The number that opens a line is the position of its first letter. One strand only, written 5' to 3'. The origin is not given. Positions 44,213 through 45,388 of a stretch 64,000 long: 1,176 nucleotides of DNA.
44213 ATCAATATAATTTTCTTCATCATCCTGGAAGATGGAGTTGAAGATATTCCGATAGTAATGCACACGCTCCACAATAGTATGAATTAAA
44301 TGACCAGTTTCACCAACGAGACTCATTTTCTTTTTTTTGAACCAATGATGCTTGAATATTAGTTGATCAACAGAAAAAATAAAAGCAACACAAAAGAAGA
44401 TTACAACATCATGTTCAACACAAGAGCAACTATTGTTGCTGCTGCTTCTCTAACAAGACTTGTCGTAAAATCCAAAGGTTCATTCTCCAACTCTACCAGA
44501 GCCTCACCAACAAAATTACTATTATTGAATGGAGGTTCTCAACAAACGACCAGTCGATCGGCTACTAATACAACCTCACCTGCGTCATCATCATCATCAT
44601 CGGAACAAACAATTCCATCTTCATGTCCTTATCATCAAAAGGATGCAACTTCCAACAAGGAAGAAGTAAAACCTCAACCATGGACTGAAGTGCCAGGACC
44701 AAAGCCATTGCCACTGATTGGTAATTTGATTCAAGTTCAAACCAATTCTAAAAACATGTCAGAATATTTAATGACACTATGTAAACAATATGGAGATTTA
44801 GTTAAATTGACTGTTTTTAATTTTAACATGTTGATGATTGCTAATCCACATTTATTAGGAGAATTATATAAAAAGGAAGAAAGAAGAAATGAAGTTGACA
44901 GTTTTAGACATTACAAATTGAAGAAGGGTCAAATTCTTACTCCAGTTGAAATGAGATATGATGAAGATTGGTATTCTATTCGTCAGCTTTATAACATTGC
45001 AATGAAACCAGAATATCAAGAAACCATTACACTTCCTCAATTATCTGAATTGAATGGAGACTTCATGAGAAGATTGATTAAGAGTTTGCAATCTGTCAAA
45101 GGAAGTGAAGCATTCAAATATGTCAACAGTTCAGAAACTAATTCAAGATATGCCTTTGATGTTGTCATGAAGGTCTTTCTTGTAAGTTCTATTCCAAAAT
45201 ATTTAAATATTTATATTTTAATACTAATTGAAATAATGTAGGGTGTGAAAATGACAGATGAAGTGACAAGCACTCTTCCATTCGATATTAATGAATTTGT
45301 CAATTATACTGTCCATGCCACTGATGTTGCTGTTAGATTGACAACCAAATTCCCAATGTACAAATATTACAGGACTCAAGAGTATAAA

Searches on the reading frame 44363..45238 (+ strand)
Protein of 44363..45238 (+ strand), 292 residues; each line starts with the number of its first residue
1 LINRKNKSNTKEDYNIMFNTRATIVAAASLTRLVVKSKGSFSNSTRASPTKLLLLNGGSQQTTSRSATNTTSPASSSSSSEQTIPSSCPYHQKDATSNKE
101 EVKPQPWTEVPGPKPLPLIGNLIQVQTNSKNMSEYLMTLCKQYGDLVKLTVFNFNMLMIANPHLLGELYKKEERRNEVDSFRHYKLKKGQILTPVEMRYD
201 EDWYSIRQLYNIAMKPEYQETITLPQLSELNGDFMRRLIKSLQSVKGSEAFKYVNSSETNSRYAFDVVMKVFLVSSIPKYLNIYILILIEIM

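Call 59: search_protein_families(library=pfam, proteins=[window:44363-45238:+], max_evalue=0.0001)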
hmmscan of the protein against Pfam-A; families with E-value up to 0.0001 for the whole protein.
window:44363-45238:+ (292 aa): 1 family
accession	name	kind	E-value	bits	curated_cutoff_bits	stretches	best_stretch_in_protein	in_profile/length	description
PF00067.27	p450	-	1.5e-13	50.8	22.8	1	111-275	2-160/462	Cytochrome P450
